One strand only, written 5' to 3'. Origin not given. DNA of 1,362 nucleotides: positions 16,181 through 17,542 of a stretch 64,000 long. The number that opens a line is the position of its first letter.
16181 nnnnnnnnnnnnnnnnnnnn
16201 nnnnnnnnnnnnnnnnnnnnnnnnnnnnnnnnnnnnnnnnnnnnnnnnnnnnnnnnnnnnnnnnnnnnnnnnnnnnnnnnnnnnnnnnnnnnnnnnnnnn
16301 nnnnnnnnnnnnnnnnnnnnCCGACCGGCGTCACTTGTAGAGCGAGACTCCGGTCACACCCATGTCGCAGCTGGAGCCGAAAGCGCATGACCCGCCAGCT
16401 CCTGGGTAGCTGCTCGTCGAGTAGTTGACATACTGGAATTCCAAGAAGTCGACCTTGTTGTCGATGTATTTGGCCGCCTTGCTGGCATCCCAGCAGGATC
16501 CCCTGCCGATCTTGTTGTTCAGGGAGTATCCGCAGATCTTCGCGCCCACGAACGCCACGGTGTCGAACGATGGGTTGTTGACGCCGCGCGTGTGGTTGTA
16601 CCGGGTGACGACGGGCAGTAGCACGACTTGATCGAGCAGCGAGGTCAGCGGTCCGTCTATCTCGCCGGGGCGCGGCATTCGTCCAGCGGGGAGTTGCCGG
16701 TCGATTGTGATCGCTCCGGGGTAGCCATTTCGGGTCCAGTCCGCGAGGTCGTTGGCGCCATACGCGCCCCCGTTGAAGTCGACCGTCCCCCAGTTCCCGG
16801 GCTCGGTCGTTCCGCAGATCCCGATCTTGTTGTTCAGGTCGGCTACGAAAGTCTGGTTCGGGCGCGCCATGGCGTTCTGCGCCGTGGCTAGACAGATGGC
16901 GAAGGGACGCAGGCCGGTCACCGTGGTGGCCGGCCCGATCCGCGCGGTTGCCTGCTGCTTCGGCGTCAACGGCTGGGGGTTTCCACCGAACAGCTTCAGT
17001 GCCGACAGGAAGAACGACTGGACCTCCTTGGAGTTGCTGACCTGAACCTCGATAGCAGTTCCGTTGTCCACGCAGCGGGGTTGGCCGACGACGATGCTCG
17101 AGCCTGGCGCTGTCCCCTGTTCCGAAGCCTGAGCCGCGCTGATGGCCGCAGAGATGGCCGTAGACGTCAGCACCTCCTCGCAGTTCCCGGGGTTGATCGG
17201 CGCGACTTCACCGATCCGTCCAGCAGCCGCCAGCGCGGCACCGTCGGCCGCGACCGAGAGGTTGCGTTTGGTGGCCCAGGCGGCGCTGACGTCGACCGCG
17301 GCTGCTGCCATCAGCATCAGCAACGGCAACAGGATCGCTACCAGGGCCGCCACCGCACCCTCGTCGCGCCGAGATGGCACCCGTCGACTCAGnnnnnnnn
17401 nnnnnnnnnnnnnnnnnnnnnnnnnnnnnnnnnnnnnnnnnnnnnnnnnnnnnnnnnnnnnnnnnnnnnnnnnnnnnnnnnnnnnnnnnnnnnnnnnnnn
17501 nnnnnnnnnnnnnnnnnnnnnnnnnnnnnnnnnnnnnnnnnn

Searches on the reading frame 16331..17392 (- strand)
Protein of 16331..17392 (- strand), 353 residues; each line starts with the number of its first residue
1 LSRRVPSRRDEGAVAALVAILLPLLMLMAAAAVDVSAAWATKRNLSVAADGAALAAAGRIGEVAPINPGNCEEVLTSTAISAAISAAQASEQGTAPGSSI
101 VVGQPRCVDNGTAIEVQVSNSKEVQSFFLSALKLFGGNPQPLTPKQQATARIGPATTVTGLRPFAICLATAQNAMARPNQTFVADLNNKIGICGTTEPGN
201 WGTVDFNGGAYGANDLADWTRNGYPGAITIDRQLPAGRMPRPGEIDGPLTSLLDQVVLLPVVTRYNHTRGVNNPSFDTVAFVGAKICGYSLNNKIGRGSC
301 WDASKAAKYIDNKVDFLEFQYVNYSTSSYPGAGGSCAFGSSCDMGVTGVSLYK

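Call 26: search_protein_families(library=pfam, proteins=[window:16331-17392:-], max_evalue=0.01)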
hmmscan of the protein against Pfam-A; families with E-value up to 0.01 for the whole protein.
window:16331-17392:- (353 aa): 1 family
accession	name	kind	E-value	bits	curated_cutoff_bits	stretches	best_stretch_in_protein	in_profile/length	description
PF13400.11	Tad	-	6.4e-08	33.2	22.3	1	12-58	1-46/47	Putative Flp pilus-assembly TadE/G-like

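Call 54: find_homologous_proteins(query=window:16331-17392:-, max_evalue=0.001)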
Query window:16331-17392:- (353 aa): 17 proteins with E <= 0.001 among 8000 candidates.
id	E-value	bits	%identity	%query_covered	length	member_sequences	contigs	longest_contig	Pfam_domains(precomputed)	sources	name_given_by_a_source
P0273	1.2e-222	756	100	96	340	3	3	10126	PF13400.12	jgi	-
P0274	7.0e-160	550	71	100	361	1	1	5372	PF13400.12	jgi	jgi:hypothetical protein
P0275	2.0e-67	246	43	99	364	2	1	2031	PF13400.12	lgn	-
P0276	2.7e-63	233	41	97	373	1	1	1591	PF13400.12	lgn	-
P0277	4.1e-56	209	39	97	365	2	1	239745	PF13400.12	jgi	-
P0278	1.5e-54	204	40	81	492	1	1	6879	PF13400.12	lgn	-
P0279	1.1e-52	198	41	83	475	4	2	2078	PF13400.12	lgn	-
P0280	8.5e-47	178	40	85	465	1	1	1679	PF13400.12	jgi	jgi:hypothetical protein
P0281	9.2e-43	165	36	85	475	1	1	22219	PF13400.12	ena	-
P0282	6.3e-40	156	36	83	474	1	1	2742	PF13400.12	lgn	-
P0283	6.0e-38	149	35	97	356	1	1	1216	PF13400.12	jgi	jgi:Flp pilus assembly protein TadG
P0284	5.9e-35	139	34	81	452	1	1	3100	PF13400.12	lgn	-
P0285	5.7e-18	84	28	95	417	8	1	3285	PF13400.12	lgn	-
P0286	1.5e-17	82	29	93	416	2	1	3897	PF13400.12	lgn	-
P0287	3.4e-16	78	29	94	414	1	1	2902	PF13400.12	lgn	-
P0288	2.0e-15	75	30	95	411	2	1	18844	PF13400.12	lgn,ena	-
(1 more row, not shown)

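Call 63: predict_structure(alignment_id=A2)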
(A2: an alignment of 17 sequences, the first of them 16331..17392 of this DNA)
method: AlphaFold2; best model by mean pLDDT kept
length: 353 residues; sequences in the alignment: 17
mean_pLDDT: 74.7   pTM: 0.65
mean pLDDT of the five models: 74.7, 72.3, 71.3, 67.8, 67.5
residues with pLDDT >= 90: 23; 70-90: 226; 50-70: 81; < 50: 23
segments of 3 or more residues with pLDDT < 50: 1-8, 189-191, 197-199, 326-333
pLDDT, mean of each block of 10 residues (from residue 1): 46 73 79 73 75 81 74 83 78 59 84 83 64 60 65 78 86 85 71 52 73 75 82 77 84 88 74 77 89 90 88 86 57 62 67 71
secondary structure, 60 per line:
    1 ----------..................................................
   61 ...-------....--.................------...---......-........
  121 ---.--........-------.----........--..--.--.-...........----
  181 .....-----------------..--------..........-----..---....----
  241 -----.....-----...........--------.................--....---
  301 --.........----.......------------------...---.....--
elements in order: H11-63 H71-74 H77-93 E100-102 E106-108 E113-120 H127-134 E147-154 H168-176 E181-185 H213-222 E233-236 H246-250 E256-266 E275-291 E294-297 H303-311 E316-322 E347-351

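Call 67: fold_search(model_id=the predicted structure, library=pdb)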
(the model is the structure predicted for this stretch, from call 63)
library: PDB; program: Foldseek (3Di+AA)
matches with E <= 10: 336; with E <= 0.001: 0
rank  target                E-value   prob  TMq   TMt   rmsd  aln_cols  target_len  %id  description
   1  4mq6_B                4.3e-01  0.60  0.16  0.21   3.3        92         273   20  Pantothenate synthase in complex with 2-(5-methoxy-2-(tosylcarbamoyl)-1H-indol-1-yl)acetic acid (released 2014-08-27)
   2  4efk_B                4.6e-01  0.44  0.14  0.18   5.0        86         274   19  Pantothenate synthetase in complex with N,N-DIMETHYLTHIOPHENE-3-SULFONAMIDE (released 2013-03-13)
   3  4qjl                  5.5e-01  0.12  0.09  0.12   5.1        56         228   11  Crystal structure of M. ulcerans phosphopantetheinyl transferase MuPPT (released 2014-07-16)
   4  4u89                  6.3e-01  0.13  0.09  0.13   4.5        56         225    7  4'-phosphopantetheinyl transferase PptT from Mycobacterium tuberculosis (released 2015-08-26)
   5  7vr6                  6.3e-01  0.04  0.09  0.14  10.7       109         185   11  Crystal structure of MlaC from Escherichia coli in quasi-open state (released 2022-09-21)
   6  3iub_B                6.7e-01  0.41  0.15  0.18   4.4        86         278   21  Crystal structure of pantothenate synthetase from Mycobacterium tuberculosis in complex with 5-Methoxy-N-(5-methylpyri (released 2009-10-13)
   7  7ed1_A                6.7e-01  0.12  0.09  0.13   4.6        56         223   11  Transferase from Mycobacterium smegmatis (released 2022-03-16)
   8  5iv5_BD               7.1e-01  0.28  0.14  0.34   5.1        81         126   10  Cryo-electron microscopy structure of the hexagonal pre-attachment T4 baseplate-tail tube complex (released 2016-05-18)
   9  3wmd_B                7.1e-01  0.04  0.10  0.18  14.4       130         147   13  Crystal structure of epoxide hydrolase MonBI (released 2014-01-15)
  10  7cr9_A                8.1e-01  0.06  0.13  0.20  12.7       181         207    9  Crystal structure of the N-terminal fragment (residue 1-206) of LonA protease from Meiothermus taiwanensis (released 2021-05-26)
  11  7yto_B                8.6e-01  0.16  0.15  0.13   6.1        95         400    8  The Crystal Structure Analysis of Creatine Amidinohydrolase from Alcaligenes sp. KS-85 (released 2023-08-23)
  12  4qvh_A                9.8e-01  0.10  0.09  0.06   4.5        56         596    7  Crystal structure of the essential Mycobacterium tuberculosis phosphopantetheinyl transferase PptT, solved as a fusion (released 2014-12-17)
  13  5kpe_MODEL_1_A        9.8e-01  0.06  0.12  0.25  12.3       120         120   11  Solution NMR Structure of Denovo Beta Sheet Design Protein, Northeast Structural Genomics Consortium (NESG) Ta (released 2016-09-21)
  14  4mun_B                1.0e+00  0.33  0.13  0.17   4.4        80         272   20  Crystal structure of pantothenate synthetase in complex with 2-(5-methoxy-2-(2-nitro-4-(trifluoromethyl)phenylsulfonyl (released 2014-08-27)
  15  4qvh_B                1.0e+00  0.10  0.09  0.06   4.5        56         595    7  Crystal structure of the essential Mycobacterium tuberculosis phosphopantetheinyl transferase PptT, solved as a fusion (released 2014-12-17)
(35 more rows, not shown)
